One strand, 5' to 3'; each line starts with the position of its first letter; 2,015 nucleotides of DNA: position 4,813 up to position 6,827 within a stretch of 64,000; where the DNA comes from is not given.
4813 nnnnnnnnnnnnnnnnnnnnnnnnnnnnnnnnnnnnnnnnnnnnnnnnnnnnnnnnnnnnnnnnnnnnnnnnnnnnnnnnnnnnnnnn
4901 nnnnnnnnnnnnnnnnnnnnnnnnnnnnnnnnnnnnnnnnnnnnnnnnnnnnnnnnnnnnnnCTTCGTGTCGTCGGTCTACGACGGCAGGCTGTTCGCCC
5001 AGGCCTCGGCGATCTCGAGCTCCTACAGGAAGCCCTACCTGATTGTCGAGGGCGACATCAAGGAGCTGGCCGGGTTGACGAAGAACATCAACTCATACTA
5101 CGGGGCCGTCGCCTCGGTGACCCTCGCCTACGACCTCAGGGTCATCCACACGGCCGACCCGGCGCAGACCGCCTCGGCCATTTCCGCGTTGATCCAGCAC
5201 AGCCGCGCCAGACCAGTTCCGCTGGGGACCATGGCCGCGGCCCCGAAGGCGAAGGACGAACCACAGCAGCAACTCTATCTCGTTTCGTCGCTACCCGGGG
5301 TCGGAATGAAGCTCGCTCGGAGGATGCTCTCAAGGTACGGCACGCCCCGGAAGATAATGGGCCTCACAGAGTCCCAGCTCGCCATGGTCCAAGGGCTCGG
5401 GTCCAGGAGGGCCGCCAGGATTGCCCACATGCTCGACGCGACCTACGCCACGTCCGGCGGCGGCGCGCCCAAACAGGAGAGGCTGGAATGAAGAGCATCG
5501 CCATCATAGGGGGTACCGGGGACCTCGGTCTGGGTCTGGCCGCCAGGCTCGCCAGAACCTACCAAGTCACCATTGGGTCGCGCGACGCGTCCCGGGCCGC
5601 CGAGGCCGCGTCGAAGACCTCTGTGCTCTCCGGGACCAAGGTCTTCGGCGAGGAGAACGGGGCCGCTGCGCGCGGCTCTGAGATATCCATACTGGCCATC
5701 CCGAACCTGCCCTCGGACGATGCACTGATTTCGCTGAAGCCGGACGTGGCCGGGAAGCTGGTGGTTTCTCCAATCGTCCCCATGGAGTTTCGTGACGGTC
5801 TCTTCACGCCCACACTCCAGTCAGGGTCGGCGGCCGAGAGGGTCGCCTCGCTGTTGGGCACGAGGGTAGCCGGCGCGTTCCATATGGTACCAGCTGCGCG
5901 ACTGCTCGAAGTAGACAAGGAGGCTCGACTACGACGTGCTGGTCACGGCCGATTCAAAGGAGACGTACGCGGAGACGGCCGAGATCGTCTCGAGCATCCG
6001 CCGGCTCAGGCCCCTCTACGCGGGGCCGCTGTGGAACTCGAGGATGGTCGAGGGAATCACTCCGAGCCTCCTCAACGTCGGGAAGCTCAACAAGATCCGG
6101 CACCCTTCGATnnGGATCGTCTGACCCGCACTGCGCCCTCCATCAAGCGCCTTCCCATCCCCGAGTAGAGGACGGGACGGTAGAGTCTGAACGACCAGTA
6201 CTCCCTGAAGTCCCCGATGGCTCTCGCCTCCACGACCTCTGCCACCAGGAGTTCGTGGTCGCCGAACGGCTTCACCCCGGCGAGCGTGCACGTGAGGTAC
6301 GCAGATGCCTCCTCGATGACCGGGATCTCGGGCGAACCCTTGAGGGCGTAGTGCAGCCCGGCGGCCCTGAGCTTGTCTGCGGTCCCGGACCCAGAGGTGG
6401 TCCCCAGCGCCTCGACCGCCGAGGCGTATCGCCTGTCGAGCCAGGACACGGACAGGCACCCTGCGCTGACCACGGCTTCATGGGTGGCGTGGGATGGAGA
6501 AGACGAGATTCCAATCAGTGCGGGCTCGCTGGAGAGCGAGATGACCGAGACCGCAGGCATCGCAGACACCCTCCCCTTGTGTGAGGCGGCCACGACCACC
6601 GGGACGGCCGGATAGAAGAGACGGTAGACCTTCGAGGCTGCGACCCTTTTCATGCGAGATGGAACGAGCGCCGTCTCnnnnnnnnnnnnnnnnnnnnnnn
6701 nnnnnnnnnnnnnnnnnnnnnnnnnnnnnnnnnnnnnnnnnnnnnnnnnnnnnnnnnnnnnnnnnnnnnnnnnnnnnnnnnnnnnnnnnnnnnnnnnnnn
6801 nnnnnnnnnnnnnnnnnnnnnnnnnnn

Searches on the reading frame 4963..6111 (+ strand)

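Call 57: search_protein_families(library=pfam, proteins=[window:4963-6111:+], max_evalue=0.001)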
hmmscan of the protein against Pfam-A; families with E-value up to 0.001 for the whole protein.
window:4963-6111:+ (383 aa): 1 family
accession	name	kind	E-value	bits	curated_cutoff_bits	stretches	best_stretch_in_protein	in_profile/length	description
PF03807.23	F420_oxidored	-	2e-10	41.6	21.6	1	179-272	2-93/94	NADP oxidoreductase coenzyme F420-dependent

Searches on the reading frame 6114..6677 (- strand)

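Call 57: search_protein_families(library=pfam, proteins=[window:6114-6677:-], max_evalue=0.001)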
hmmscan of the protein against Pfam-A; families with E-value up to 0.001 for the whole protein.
window:6114-6677:- (188 aa): 1 family
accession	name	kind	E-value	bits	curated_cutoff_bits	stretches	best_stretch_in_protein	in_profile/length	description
PF01613.24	Flavin_Reduct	-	7.1e-24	85.1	27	1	23-159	5-140/153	Flavin reductase like domain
